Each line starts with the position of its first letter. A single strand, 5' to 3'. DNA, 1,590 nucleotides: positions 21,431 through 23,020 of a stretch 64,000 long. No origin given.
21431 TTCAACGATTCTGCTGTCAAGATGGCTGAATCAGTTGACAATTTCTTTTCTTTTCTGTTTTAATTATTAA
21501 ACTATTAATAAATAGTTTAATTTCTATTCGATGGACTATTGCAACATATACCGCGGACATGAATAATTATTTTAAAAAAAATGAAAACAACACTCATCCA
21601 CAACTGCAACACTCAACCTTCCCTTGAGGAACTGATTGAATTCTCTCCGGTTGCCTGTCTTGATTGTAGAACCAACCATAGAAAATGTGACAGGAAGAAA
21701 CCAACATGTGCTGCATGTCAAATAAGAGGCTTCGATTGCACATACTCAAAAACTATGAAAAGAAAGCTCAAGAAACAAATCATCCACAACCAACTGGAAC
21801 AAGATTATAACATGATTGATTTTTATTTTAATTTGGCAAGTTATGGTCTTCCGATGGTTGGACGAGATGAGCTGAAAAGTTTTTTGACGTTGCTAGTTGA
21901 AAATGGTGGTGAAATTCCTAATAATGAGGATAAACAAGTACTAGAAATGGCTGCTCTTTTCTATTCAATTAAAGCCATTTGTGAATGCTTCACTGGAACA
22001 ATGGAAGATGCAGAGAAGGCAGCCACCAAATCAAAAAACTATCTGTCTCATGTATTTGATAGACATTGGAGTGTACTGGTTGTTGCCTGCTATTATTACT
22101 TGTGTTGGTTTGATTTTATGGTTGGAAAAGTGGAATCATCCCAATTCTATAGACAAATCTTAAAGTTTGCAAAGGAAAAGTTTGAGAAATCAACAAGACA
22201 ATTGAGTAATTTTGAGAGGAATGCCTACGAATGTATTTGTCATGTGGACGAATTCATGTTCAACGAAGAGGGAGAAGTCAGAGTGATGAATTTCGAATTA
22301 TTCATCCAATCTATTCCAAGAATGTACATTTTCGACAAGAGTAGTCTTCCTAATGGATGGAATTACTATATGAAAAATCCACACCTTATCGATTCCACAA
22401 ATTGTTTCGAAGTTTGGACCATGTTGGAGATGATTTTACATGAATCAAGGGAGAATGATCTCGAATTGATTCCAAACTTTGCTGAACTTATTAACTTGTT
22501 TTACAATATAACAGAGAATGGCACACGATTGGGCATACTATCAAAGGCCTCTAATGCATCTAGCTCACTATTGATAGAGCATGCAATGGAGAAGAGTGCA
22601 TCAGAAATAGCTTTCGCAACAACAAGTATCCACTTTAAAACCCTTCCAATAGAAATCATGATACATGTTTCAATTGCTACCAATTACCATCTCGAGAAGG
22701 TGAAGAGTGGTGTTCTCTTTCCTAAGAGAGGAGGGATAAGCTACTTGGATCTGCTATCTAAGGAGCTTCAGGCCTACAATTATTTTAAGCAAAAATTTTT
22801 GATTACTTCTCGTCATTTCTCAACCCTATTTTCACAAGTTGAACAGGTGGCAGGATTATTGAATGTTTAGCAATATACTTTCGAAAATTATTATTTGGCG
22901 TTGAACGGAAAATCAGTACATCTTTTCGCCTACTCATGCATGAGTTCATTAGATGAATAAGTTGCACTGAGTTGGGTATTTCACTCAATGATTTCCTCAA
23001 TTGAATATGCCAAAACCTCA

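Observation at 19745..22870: Tandem pair of Zn2Cys6 (GAL4-type) transcription-factor genes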

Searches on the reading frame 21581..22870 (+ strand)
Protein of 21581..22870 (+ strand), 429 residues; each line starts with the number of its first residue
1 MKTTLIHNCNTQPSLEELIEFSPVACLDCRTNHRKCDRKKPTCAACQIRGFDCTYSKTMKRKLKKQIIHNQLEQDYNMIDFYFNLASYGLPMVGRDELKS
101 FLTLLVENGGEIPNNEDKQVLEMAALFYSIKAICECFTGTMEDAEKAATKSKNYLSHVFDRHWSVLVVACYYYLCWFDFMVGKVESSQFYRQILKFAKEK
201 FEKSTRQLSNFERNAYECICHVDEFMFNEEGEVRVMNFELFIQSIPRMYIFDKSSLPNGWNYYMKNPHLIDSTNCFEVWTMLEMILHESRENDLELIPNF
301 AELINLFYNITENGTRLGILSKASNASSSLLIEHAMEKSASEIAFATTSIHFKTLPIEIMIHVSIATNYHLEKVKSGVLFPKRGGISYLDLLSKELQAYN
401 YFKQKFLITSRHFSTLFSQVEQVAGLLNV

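Call 7: search_protein_families(library=pfam, proteins=[window:21581-22867:+], max_evalue=1)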
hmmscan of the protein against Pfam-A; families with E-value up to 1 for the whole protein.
window:21581-22867:+ (429 aa): 3 families
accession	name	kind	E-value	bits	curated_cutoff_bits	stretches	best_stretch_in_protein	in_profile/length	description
PF00172.23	Zn_clus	-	2.6e-09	37.5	21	1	24-61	1-38/39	Fungal Zn(2)-Cys(6) binuclear cluster domain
PF04392.18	ABC_sub_bind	-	0.23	11.1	25.9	1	296-370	127-201/293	ABC transporter substrate binding protein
PF14195.11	DUF4316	-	0.47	10.7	25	1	71-80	11-20/43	Domain of unknown function (DUF4316)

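Call 10: find_homologous_proteins(query=window:21581-22867:+)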
Query window:21581-22867:+ (429 aa): 2 proteins with E <= 0.001 among 2483 candidates.
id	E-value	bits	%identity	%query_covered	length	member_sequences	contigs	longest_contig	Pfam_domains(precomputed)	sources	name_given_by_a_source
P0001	4.3e-222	756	100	76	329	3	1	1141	PF00172.24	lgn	-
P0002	4.1e-72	262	36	94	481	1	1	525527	PF00172.24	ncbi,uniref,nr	ncbi:hypothetical protein C9374_007407 [Naegleria lovaniensis]|uniref:Zn(2)-C6 fungal-type domain-co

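Call 11: find_encoding_contigs(protein=window:21581-22870:+, flank=10000, max_places=4)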
Protein window:21581-22870:+ (429 aa): no gene with exactly this product is on record in the collection.

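Call 13: find_encoding_contigs(protein=P0002, flank=10000, max_places=3)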
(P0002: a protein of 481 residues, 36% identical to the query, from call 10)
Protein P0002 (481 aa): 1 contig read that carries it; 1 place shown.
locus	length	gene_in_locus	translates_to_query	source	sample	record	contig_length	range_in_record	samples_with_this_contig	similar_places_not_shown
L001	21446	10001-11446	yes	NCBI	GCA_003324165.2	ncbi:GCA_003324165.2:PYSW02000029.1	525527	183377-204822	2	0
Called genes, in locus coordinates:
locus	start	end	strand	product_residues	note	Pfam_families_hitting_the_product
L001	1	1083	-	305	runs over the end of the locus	PF01026:TatD_DNase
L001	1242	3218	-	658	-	PF01585:G-patch, PF01728:FtsJ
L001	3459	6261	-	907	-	-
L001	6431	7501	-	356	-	PF13358:DDE_3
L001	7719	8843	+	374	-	-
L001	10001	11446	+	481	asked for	PF00172:Zn_clus (weak)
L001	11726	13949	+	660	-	PF00664:ABC_membrane, PF02463:SMC_N (faint), PF00005:ABC_tran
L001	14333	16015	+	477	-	PF00415:RCC1 (faint), PF25390:WD40_RLD, PF13540:RCC1_2 (weak)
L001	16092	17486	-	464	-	PF00091:Tubulin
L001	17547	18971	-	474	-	-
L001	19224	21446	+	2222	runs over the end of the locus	PF03547:Mem_trans, PF25474:TPR_TmcB, PF00989:PAS, PF13426:PAS_9, PF00211:Guanylate_cyc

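Call 16: list_cluster_members(proteins=[P0003, P0001, P0002])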
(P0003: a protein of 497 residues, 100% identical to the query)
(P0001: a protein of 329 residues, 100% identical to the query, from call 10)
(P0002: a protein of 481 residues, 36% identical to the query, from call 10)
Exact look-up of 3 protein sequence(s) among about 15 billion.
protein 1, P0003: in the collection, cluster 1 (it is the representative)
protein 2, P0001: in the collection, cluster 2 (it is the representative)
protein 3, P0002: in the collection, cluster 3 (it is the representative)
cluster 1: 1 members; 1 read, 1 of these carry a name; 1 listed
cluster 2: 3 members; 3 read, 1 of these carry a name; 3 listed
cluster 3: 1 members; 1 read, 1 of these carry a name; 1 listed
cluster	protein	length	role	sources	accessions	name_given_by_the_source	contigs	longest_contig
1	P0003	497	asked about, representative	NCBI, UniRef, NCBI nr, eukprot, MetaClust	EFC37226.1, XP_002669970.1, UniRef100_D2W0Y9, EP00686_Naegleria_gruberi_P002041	predicted protein [Naegleria gruberi] | Predicted protein n=1 Tax=Naegleria gruberi TaxID=5762 RepID=D2W0Y9_NAEGR | uncharacterized protein NAEGRDRAFT_81978 [Naegleria gruberi]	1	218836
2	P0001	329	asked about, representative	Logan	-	-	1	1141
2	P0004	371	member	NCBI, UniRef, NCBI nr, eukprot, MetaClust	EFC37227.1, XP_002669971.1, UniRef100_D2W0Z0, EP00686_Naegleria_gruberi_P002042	predicted protein [Naegleria gruberi] | Predicted protein n=1 Tax=Naegleria gruberi TaxID=5762 RepID=D2W0Z0_NAEGR | uncharacterized protein NAEGRDRAFT_75029 [Naegleria gruberi]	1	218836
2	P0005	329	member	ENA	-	-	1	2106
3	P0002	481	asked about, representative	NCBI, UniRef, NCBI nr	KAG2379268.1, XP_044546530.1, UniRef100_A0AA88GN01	hypothetical protein C9374_007407 [Naegleria lovaniensis] | Zn(2)-C6 fungal-type domain-containing protein n=1 Tax=Naegleria lovaniensis TaxID=51637 ... | uncharacterized protein C9374_007407 [Naegleria lovaniensis]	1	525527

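Call 18: find_encoding_contigs(protein=P0005, flank=5000, max_places=4)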
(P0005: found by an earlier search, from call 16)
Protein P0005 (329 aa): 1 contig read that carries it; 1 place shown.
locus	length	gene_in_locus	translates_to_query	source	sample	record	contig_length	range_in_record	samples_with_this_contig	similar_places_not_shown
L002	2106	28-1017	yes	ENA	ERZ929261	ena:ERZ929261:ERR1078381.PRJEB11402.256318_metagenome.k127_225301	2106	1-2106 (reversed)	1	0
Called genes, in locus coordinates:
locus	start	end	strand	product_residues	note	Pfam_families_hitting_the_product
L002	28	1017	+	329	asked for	PF00172:Zn_clus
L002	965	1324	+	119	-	-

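Call 19: find_encoding_contigs(protein=P0001, flank=5000, max_places=4)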
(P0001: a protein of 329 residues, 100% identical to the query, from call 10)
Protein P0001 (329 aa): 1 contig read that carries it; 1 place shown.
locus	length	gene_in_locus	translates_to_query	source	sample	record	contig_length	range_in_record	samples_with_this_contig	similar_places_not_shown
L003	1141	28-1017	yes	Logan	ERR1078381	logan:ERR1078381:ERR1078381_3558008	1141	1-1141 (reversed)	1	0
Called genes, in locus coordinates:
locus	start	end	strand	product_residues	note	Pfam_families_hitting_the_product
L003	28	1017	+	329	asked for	PF00172:Zn_clus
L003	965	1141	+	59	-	?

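Call 43: find_homologous_proteins(query=A1, max_evalue=0.00001)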
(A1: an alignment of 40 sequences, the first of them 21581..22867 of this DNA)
Query A1 (40 sequences) (429 aa, profile of the alignment): 3 proteins with E <= 0.00001 among 6451 candidates.
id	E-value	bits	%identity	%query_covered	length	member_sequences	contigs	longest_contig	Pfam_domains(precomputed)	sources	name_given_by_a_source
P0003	1.6e-119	418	24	22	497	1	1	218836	PF00172.24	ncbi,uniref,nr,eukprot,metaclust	ncbi:predicted protein [Naegleria gruberi]|uniref:Predicted protein n=1 Tax=Naegleria gruberi TaxID=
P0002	1.2e-100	356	36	94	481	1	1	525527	PF00172.24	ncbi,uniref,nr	ncbi:hypothetical protein C9374_007407 [Naegleria lovaniensis]|uniref:Zn(2)-C6 fungal-type domain-co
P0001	9.8e-80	287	100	76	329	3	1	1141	PF00172.24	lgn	-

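Call 51: predict_structure(alignment_id=A1)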
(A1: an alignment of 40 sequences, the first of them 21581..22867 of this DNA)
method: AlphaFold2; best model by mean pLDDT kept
length: 429 residues; sequences in the alignment: 40
mean_pLDDT: 89.9   pTM: 0.82
mean pLDDT of the five models: 89.9, 89.0, 88.1, 88.0, 87.3
residues with pLDDT >= 90: 329; 70-90: 68; 50-70: 18; < 50: 14
segments of 3 or more residues with pLDDT < 50: 1-14
pLDDT, mean of each block of 10 residues (from residue 1): 40 62 93 90 95 84 84 95 92 97 93 84 97 95 97 94 90 98 97 96 96 95 92 92 85 79 92 93 93 92 97 97 77 94 98 95 97 80 79 97 95 97 86
secondary structure, 60 per line:
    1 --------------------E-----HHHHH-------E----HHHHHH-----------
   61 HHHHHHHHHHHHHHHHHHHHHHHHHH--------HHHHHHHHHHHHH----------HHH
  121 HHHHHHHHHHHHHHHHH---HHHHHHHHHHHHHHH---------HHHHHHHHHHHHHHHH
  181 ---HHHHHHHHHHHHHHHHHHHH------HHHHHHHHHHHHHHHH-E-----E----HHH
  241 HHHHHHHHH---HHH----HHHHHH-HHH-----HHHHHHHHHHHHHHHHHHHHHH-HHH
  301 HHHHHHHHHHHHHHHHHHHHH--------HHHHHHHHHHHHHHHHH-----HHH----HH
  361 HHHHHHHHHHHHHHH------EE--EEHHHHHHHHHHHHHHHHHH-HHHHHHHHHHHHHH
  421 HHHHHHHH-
elements in order: H27-31 H44-49 H61-86 H95-107 H118-137 H141-155 H165-180 H184-203 H210-225 H238-249 H260-265 H275-296 H298-321 H330-346 H359-375 H388-405 H407-428

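Call 54: fold_search(model_id=the predicted structure, library=pdb)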
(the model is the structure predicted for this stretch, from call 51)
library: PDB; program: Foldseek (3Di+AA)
matches with E <= 10: 379; with E <= 0.001: 1
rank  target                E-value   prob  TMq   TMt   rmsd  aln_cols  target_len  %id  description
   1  6gyp_B                7.7e-04  1.00  0.53  0.44   9.7       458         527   10  Cryo-EM structure of the CBF3-core-Ndc10-DBD complex of the budding yeast kinetochore (released 2018-12-05)
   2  6f07_B                1.1e-03  1.00  0.53  0.41  28.7       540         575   11  CBF3 Core Complex (released 2017-12-13)
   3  6f07_A                1.5e-03  1.00  0.54  0.47   9.9       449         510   10  CBF3 Core Complex (released 2017-12-13)
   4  6fe8_A                2.2e-03  1.00  0.55  0.46  10.2       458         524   11  Cryo-EM structure of the core Centromere Binding Factor 3 complex (released 2018-08-01)
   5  8ow1_CE               2.2e-03  1.00  0.57  0.46  26.6       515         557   11  Cryo-EM structure of the yeast Inner kinetochore bound to a CENP-A nucleosome. (released 2023-08-09)
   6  6gys_B                3.6e-03  1.00  0.57  0.44  28.2       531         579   11  Cryo-EM structure of the CBF3-CEN3 complex of the budding yeast kinetochore (released 2018-12-05)
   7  6gys_C                4.3e-03  1.00  0.50  0.39  27.8       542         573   12  Cryo-EM structure of the CBF3-CEN3 complex of the budding yeast kinetochore (released 2018-12-05)
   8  2veq                  5.3e-03  1.00  0.57  0.48   9.7       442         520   12  Insights into kinetochore-DNA interactions from the structure of Cep3p (released 2007-12-25)
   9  6gyp_C                7.3e-03  1.00  0.58  0.48   9.0       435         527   10  Cryo-EM structure of the CBF3-core-Ndc10-DBD complex of the budding yeast kinetochore (released 2018-12-05)
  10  6fe8_B                1.0e-02  1.00  0.49  0.43  11.0       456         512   10  Cryo-EM structure of the core Centromere Binding Factor 3 complex (released 2018-08-01)
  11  6gys_J                1.8e-02  1.00  0.54  0.44   9.1       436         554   13  Cryo-EM structure of the CBF3-CEN3 complex of the budding yeast kinetochore (released 2018-12-05)
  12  8ow1_ce               1.9e-02  1.00  0.51  0.43  10.1       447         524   13  Cryo-EM structure of the yeast Inner kinetochore bound to a CENP-A nucleosome. (released 2023-08-09)
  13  9y6s_6x               1.6e-01  0.75  0.22  0.28  18.9       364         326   11  96-nm repeat of the Leishmania tarentolae doublet microtubule (released 2025-12-17)
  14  4wnd_A                3.0e-01  0.82  0.24  0.30  14.3       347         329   12  Crystal structure of the TPR domain of LGN in complex with Frmpd4/Preso1 at 1.5 Angstrom resolution (released 2015-09-16)
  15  4a1s_A                3.5e-01  0.80  0.25  0.29  15.4       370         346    9  Crystallographic structure of the Pins:Insc complex (released 2012-03-28)
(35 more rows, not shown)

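Call 55: search_protein_families(library=pfam, alignment_id=A1, max_evalue=1)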
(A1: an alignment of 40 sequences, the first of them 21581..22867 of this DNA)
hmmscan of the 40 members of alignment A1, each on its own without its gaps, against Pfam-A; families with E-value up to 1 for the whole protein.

A. member 1, window:21581-22867:+ (429 aa): 3 families
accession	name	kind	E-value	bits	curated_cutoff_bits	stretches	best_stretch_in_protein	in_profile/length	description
PF00172.23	Zn_clus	-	2.6e-09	37.5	21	1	24-61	1-38/39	Fungal Zn(2)-Cys(6) binuclear cluster domain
PF04392.18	ABC_sub_bind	-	0.23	11.1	25.9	1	296-370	127-201/293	ABC transporter substrate binding protein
PF14195.11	DUF4316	-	0.47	10.7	25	1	71-80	11-20/43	Domain of unknown function (DUF4316)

B. families by the number of members that match (of 40 scanned): 38 families (the first 25 are shown)
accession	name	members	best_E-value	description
PF00172.23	Zn_clus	25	2.6e-10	Fungal Zn(2)-Cys(6) binuclear cluster domain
PF13424.12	TPR_12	2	0.019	Tetratricopeptide repeat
PF10576.14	EndIII_4Fe-2S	2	0.14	Iron-sulfur binding domain of endonuclease III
PF22289.1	DmmA-like_C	2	0.57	Dimethylamine monooxygenase subunit DmmA-like, C-terminal domain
PF14516.12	AAA_35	1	0.012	AAA-like domain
PF12248.16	Methyltransf_FA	1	0.013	Farnesoic acid 0-methyl transferase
PF21889.1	TPR1-like_2nd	1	0.016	TPR1-like, CTLH-containing domain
PF16294.10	RSB_motif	1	0.017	RNSP1-SAP18 binding (RSB) motif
PF13879.11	Hmw_CFAP97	1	0.019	Hemingway/CFA97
PF15101.11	TERB2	1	0.023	Telomere-associated protein TERB2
PF04505.17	CD225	1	0.033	Interferon-induced transmembrane protein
PF17999.7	PulA_N1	1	0.045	Pullulanase N1-terminal domain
PF02108.21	FliH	1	0.051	Flagellar assembly protein FliH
PF20850.2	EF_HD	1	0.066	Oedema factor (EF), alpha-helical domain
PF20869.2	FAM186A_PQQAQ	1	0.08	FAM186A, PQQAQ repeat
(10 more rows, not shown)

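Call 84: search_solved_structures(query=A3, max_evalue=10, show_alignments=2)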
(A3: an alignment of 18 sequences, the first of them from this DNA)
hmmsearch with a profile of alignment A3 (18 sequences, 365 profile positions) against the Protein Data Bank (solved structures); distinct sequences matched with E-value up to 10: 13.
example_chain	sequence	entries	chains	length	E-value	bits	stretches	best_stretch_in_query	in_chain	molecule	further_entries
4hou_A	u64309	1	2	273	0.0017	20.7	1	58-129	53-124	Interferon-induced protein with tetratricopeptide repeats 1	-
5w5h_A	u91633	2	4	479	0.0055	19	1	58-129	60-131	Interferon-induced protein with tetratricopeptide repeats 1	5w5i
6c6k_A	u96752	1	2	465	0.0058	18.9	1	58-129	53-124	Interferon-induced protein with tetratricopeptide repeats 1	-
5udi_A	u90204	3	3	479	0.0064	18.8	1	58-129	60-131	Interferon-induced protein with tetratricopeptide repeats 1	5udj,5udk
5udl_A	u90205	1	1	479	0.0064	18.8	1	58-129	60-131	Interferon-induced protein with tetratricopeptide repeats 1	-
9mm5_A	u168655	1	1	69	0.33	13.2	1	89-149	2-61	De novo designed minibinder - dC2_049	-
8ap6_M1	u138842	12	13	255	1.2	11.3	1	148-214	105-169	oligomycin sensitiviy conferring protein | OSCP | oligomycin-sensivity-conferring protein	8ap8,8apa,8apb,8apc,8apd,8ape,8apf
4g1t_A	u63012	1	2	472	1.9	10.7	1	45-129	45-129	Interferon-induced protein with tetratricopeptide repeats 2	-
6o5j_A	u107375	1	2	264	2.3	10.4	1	144-202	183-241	Probable strigolactone esterase DAD2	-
6ap6_A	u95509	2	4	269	2.4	10.3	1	144-202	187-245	Probable strigolactone esterase DAD2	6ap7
4dnp_A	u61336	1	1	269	2.4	10.3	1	144-202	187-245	DAD2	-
4dnq_A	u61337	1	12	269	2.4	10.3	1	144-202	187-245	DAD2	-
6uh9_A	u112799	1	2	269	2.4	10.3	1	144-202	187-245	Decreased Apical Dominance 2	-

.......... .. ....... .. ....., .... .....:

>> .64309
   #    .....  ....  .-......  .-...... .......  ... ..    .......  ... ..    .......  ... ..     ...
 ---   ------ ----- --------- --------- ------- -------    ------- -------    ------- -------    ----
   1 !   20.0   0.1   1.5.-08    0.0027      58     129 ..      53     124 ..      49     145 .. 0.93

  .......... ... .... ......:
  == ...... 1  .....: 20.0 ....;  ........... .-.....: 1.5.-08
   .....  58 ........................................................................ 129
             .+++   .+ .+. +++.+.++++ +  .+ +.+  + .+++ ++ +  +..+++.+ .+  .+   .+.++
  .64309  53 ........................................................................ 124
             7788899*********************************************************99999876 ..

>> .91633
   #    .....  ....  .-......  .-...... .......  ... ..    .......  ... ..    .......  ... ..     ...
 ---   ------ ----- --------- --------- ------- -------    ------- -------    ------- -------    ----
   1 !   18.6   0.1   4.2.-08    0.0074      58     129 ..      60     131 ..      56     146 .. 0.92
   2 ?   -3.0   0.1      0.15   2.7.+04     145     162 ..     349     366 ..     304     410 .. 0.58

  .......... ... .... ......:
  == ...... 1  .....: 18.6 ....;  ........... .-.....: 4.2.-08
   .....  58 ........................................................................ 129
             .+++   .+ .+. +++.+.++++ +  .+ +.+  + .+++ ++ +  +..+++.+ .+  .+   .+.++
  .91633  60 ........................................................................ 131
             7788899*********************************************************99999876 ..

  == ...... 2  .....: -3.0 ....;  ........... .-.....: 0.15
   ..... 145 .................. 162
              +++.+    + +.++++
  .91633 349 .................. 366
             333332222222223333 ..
